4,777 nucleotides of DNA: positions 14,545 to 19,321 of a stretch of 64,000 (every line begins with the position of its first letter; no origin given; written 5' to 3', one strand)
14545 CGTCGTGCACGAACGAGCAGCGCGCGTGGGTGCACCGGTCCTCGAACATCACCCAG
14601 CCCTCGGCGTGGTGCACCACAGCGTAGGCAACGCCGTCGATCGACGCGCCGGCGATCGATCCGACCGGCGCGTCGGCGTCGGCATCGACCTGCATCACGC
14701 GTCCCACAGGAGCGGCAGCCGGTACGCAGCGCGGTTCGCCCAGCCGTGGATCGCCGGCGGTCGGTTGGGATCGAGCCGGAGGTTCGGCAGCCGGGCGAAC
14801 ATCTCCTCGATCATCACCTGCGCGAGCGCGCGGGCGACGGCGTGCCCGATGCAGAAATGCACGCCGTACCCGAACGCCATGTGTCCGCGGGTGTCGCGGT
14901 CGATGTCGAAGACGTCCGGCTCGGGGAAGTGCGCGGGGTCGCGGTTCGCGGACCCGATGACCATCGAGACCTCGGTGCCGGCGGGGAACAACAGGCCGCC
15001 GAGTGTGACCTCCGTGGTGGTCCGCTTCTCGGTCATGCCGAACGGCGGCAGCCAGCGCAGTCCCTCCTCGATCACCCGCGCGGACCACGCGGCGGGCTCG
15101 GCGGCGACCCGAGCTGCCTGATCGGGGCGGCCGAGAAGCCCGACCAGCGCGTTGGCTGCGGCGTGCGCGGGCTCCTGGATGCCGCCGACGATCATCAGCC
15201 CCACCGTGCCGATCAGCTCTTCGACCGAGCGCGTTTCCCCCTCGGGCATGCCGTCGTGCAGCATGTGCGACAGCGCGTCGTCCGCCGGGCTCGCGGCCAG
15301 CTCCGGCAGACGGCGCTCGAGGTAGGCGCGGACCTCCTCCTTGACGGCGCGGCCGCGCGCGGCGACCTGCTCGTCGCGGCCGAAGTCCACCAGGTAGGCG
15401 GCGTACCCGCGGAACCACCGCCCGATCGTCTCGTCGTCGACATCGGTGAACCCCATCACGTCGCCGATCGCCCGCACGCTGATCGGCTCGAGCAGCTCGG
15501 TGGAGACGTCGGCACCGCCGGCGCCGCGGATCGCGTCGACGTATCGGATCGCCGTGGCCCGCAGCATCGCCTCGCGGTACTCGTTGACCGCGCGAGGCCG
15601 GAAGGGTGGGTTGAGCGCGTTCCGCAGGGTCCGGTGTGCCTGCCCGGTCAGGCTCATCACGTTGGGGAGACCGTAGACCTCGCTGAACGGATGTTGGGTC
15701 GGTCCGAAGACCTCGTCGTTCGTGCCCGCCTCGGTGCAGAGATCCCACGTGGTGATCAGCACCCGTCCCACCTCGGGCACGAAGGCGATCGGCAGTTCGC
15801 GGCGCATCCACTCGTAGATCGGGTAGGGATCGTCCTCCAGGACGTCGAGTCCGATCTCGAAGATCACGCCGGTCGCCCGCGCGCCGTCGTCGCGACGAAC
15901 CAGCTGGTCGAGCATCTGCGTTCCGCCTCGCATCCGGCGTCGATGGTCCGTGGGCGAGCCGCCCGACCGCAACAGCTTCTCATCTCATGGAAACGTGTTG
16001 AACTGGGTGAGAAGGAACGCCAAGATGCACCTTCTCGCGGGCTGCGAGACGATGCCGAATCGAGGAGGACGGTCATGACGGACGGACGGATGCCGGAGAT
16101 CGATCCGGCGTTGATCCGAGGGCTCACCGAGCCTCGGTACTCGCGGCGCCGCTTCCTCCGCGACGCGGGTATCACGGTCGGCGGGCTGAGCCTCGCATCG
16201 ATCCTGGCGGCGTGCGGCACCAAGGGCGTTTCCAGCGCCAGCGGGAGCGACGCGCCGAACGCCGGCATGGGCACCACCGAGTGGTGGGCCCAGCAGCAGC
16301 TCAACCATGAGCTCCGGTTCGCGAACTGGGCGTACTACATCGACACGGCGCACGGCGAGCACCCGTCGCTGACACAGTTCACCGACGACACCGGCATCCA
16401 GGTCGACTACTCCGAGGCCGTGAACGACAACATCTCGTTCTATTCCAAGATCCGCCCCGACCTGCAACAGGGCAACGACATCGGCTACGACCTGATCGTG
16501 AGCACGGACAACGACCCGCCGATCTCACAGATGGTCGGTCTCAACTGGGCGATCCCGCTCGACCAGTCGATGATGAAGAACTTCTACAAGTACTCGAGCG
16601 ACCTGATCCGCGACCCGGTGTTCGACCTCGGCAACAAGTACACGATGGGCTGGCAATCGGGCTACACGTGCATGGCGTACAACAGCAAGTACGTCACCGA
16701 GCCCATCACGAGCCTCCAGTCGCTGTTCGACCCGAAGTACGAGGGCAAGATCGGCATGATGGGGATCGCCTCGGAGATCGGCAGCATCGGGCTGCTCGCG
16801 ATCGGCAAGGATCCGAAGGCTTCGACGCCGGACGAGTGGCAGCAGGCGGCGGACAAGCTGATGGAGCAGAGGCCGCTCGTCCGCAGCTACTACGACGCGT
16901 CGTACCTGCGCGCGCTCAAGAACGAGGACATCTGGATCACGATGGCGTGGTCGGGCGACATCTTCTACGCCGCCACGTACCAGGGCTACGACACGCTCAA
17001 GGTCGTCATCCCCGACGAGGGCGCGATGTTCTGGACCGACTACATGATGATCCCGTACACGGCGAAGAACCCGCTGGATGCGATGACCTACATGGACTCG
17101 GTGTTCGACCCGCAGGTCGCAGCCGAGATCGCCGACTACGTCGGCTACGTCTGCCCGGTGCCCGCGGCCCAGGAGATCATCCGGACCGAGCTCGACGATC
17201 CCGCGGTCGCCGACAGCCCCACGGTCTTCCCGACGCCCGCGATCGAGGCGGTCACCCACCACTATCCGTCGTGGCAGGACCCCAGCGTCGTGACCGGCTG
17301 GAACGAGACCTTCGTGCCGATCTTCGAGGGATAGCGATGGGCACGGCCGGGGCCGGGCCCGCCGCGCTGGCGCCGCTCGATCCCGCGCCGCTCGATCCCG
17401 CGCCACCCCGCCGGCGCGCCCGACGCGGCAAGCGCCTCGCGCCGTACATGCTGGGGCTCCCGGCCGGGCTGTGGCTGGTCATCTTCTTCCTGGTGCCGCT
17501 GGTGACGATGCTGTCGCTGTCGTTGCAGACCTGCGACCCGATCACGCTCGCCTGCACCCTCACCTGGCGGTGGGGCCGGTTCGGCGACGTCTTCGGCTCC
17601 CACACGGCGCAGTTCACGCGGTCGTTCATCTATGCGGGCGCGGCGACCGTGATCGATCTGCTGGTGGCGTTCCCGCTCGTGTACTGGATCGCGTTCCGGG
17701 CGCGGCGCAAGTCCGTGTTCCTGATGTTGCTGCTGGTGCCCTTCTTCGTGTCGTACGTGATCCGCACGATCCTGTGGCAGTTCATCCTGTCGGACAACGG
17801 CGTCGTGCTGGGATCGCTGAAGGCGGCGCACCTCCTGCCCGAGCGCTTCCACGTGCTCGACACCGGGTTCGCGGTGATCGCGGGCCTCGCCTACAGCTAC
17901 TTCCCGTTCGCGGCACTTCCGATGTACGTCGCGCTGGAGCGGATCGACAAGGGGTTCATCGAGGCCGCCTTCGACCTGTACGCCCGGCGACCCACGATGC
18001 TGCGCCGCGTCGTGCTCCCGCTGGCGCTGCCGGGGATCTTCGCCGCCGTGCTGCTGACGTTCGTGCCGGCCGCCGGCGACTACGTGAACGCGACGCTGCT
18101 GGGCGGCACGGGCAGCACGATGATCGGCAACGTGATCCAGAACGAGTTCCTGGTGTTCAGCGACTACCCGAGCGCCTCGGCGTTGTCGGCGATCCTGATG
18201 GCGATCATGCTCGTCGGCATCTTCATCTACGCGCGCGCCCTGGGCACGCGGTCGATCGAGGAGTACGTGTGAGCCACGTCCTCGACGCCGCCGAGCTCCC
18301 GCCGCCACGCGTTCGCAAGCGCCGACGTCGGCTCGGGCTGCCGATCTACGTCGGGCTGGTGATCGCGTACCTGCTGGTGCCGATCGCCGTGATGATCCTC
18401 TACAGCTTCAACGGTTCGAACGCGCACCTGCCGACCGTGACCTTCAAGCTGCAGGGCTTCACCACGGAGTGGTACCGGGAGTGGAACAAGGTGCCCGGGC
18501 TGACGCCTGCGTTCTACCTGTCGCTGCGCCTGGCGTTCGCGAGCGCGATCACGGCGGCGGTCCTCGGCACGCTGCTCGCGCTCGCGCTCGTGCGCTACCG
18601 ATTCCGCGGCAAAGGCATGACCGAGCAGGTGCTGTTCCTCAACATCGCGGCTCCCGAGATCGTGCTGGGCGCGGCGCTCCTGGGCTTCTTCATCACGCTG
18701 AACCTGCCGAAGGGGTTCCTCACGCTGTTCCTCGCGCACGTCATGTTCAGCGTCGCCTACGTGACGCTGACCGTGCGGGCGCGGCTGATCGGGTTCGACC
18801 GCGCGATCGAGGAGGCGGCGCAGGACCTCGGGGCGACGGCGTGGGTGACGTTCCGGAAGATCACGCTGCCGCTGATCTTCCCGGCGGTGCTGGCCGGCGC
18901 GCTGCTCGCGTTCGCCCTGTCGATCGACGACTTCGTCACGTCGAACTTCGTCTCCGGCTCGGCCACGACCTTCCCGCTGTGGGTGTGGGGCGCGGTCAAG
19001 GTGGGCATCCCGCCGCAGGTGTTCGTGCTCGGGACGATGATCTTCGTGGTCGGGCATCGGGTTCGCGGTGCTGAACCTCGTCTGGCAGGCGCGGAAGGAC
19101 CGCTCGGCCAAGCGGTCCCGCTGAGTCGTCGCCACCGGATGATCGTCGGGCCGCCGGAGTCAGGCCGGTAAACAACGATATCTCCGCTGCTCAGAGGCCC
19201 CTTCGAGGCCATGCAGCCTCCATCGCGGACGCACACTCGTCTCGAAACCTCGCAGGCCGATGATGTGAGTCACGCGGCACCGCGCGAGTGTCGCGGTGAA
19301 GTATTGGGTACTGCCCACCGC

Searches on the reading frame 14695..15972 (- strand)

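Call 12: search_protein_families(library=pfam, max_evalue=0.001, proteins=[window:14695-15972:-])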
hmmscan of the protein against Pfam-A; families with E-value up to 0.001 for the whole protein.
window:14695-15972:- (425 aa): 1 family
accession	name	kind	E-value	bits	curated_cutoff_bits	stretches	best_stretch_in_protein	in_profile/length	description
PF00067.27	p450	-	1.6e-21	77.1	22.8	1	299-393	326-430/462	Cytochrome P450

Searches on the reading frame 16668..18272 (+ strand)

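Call 12: search_protein_families(library=pfam, max_evalue=0.001, proteins=[window:16668-18272:+])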
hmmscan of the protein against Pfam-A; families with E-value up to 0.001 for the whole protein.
window:16668-18272:+ (534 aa): 1 family
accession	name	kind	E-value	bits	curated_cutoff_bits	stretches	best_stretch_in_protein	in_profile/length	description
PF00528.27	BPD_transp_1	-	1.4e-11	44.9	26.4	1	309-521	4-175/184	Binding-protein-dependent transport system inner membrane component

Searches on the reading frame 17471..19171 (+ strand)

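Call 12: search_protein_families(library=pfam, max_evalue=0.001, proteins=[window:17471-19171:+])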
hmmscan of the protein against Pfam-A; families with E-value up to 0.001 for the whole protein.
window:17471-19171:+ (566 aa): 1 family
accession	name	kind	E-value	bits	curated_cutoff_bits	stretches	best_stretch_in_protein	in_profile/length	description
PF00528.27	BPD_transp_1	-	9.3e-10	39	26.4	1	364-502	3-142/184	Binding-protein-dependent transport system inner membrane component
